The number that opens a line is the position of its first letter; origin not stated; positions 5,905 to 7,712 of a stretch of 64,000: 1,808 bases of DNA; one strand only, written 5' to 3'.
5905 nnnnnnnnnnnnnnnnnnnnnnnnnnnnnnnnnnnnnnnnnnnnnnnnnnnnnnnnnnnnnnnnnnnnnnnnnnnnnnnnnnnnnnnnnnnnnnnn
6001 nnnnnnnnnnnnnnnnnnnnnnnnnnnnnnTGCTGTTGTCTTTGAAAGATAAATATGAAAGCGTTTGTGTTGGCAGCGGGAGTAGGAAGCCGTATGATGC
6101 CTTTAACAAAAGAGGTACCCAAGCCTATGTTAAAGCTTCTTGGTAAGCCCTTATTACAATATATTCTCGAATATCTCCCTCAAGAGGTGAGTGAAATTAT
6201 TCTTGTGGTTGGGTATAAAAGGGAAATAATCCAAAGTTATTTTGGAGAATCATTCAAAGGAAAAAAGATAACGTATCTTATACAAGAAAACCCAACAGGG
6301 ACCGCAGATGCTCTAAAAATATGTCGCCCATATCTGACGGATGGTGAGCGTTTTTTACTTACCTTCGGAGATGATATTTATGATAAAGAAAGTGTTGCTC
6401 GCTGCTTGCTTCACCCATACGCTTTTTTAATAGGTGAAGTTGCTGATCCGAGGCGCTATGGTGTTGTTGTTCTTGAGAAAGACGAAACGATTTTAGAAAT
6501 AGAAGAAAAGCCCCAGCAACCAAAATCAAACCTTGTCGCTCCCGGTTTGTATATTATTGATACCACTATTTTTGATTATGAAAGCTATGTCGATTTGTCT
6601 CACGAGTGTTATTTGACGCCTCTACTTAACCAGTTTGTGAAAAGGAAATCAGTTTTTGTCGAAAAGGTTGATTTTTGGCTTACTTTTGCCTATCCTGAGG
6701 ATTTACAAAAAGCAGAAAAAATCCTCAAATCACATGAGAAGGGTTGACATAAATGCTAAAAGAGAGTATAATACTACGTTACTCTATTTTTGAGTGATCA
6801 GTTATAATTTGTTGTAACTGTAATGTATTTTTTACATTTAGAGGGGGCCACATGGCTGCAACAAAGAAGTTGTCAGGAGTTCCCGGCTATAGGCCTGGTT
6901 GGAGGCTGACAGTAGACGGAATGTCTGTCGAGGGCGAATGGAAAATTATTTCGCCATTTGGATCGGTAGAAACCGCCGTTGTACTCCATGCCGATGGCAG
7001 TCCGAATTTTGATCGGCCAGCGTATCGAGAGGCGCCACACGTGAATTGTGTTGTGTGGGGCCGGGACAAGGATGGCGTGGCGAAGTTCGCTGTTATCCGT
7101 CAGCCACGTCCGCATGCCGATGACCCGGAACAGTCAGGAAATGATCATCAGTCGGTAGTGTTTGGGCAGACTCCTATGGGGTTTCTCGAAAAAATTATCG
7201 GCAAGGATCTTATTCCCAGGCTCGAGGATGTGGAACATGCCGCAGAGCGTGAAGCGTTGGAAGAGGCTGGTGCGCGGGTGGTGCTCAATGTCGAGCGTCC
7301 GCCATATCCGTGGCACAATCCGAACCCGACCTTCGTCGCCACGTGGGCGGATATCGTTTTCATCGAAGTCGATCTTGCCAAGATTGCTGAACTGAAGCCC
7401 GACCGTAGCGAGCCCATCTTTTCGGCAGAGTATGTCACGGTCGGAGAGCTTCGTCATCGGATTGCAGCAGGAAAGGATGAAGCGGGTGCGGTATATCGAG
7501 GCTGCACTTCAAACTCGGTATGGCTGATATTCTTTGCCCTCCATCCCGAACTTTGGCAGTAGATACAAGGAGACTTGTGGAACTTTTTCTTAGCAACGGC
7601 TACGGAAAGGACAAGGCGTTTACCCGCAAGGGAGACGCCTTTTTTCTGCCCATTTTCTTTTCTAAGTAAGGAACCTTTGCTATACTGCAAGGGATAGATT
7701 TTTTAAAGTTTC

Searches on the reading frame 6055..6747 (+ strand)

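Call 19: search_protein_families(library=pfam, proteins=[window:6055-6747:+], max_evalue=0.05)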
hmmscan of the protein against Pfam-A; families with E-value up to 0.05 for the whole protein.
window:6055-6747:+ (230 aa): 3 families
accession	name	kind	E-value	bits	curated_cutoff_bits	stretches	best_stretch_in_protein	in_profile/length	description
PF00483.29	NTP_transferase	-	8.7e-34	117.6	21.2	1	2-200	1-215/245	Nucleotidyl transferase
PF12804.13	NTP_transf_3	-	3.4e-09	37.5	27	1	3-116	1-106/160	MobA-like NTP transferase domain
PF01128.25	IspD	-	0.00011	22.4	27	1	2-56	2-55/221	2-C-methyl-D-erythritol 4-phosphate cytidylyltransferase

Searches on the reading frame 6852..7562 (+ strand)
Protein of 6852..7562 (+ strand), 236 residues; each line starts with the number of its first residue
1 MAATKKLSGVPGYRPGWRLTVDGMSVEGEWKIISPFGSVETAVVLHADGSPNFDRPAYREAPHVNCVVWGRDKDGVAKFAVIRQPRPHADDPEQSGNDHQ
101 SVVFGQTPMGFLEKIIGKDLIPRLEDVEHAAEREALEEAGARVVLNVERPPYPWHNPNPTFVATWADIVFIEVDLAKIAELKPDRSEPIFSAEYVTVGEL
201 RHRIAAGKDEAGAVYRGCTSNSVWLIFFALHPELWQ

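Call 19: search_protein_families(library=pfam, proteins=[window:6852-7562:+], max_evalue=0.05)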
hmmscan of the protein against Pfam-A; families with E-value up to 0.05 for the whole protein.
window:6852-7562:+ (236 aa): 1 family
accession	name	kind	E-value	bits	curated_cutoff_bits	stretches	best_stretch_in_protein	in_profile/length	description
PF00293.34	NUDIX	-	6.7e-06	26.6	21.1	1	104-209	31-128/134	NUDIX domain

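Call 82: search_protein_families(library=padloc, proteins=[window:6852-7562:+], max_evalue=0.01)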
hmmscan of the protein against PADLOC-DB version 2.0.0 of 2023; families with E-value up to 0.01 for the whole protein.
window:6852-7562:+ (236 aa): 0 families

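Call 83: search_protein_families(library=phrogs, proteins=[window:6852-7562:+], max_evalue=0.01)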
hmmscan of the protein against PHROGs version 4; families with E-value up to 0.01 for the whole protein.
window:6852-7562:+ (236 aa): 0 families
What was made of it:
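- Tried and rejected: No PHROG or PADLOC hits (calls 82, 83).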

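Call 92: search_solved_structures(query=window:6852-7562:+, max_evalue=0.01)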
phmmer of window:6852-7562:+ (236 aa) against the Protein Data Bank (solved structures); distinct sequences matched with E-value up to 0.01: 0.

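Call 93: search_protein_families(library=ncbifam, proteins=[window:6852-7562:+], max_evalue=0.01)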
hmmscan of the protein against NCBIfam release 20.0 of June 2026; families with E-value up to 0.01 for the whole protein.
window:6852-7562:+ (236 aa): 0 families
